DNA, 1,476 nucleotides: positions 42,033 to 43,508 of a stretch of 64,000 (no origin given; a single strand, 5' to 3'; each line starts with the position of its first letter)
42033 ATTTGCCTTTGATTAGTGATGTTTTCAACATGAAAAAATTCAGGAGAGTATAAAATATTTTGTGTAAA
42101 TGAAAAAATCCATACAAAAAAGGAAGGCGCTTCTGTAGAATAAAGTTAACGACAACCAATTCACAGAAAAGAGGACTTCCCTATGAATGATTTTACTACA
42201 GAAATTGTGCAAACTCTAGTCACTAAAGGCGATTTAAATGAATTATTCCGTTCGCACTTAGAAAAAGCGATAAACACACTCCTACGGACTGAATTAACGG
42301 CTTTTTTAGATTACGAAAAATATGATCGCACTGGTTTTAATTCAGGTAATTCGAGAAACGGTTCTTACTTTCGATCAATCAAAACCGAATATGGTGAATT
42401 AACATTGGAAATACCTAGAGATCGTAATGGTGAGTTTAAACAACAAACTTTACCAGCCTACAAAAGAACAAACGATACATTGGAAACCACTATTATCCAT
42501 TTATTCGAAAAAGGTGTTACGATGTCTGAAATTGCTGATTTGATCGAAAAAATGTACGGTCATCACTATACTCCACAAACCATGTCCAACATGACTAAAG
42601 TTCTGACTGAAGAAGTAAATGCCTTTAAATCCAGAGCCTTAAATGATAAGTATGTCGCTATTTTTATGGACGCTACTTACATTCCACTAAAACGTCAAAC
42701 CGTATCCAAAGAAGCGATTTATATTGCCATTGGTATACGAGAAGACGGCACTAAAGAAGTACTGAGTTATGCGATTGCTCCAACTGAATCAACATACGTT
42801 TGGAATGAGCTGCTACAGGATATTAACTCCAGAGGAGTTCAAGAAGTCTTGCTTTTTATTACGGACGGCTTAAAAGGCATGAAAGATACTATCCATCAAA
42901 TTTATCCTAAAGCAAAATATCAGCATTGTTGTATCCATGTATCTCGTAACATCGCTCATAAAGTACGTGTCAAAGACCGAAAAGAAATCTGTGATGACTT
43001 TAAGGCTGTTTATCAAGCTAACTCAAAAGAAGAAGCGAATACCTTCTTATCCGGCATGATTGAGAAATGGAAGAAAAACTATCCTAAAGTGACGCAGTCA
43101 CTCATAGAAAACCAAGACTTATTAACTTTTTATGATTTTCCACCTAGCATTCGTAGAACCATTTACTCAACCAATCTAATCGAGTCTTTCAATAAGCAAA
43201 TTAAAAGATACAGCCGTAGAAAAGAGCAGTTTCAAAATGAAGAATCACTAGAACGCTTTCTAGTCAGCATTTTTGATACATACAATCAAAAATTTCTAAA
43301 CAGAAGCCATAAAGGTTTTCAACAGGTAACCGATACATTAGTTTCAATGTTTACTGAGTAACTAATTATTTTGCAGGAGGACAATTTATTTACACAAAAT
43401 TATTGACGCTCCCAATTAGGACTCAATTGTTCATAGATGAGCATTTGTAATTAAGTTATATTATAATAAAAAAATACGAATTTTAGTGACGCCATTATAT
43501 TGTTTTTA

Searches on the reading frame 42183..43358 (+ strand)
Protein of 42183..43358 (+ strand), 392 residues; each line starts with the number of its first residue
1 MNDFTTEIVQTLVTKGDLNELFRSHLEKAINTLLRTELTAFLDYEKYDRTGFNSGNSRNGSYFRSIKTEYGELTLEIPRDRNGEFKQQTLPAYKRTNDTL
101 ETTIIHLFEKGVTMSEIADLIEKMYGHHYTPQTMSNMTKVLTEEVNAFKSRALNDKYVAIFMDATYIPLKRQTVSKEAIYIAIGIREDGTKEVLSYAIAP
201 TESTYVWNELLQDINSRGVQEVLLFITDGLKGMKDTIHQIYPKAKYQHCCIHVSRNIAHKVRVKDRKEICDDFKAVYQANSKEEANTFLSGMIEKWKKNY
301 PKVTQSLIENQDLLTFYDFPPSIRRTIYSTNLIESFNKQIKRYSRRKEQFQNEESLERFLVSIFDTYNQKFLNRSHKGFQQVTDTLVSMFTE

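Call 3: search_protein_families(library=pfam, proteins=[window:42183-43358:+], max_evalue=1)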
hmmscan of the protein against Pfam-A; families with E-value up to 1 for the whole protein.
window:42183-43358:+ (392 aa): 10 families
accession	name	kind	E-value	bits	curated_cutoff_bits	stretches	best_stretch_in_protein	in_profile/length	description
PF00872.24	Transposase_mut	-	1.1e-113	380.5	21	1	12-371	16-376/379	Transposase, Mutator family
PF10551.15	MULE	-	1.7e-08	35.3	27.6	1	160-256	2-99/99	MULE transposase domain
PF01610.23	DDE_Tnp_ISL3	-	0.0012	19.2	23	1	197-316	30-148/240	Transposase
PF13683.12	rve_3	-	0.0014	18.8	26.5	1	332-381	18-64/67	Integrase core domain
PF13592.12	HTH_33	-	0.0085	16.1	25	1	113-136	6-29/60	Winged helix-turn helix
PF21451.2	NCAP_ISAV_N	-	0.05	14.3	27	1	169-221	14-64/90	Salmon anemia virus nucleoprotein N-terminal domain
PF22979.2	HTH_69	-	0.076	13.4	27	1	110-148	8-46/69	Winged helix-turn-helix domain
PF07308.18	DUF1456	-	0.083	13.6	27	0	11-43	28-60/68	Protein of unknown function (DUF1456)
PF21796.3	Cac1_C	-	0.18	12.3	24.3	0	290-310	16-36/55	Chromatin assembly factor 1 subunit Cac1, C-terminal domain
PF14420.11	Clr5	-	0.26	11.9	22.3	0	101-132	9-41/54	Clr5 domain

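Call 60: search_protein_families(library=ncbifam, proteins=[window:42183-43358:+], max_evalue=0.01)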
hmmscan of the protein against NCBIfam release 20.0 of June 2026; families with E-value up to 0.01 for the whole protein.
window:42183-43358:+ (392 aa): 5 families
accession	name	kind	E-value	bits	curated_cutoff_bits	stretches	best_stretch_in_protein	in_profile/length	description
NF033543.2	transpos_IS256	equivalog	4.1e-115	384.4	150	1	38-363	1-333/338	IS256 family transposase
NF041731.2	transpos_ISH6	equivalog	1.2e-15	57.1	240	1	19-307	27-329/414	ISH6 family transposase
NF033544.1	transpos_IS1249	exception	3.5e-15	56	300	1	152-300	88-223/382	IS1249 family transposase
NF033587.1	transpos_IS6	equivalog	1.8e-07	31.1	125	1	95-292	5-194/202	IS6 family transposase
NF033545.0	transpos_IS630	equivalog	0.0049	16.4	100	0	331-368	263-299/299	IS630 family transposase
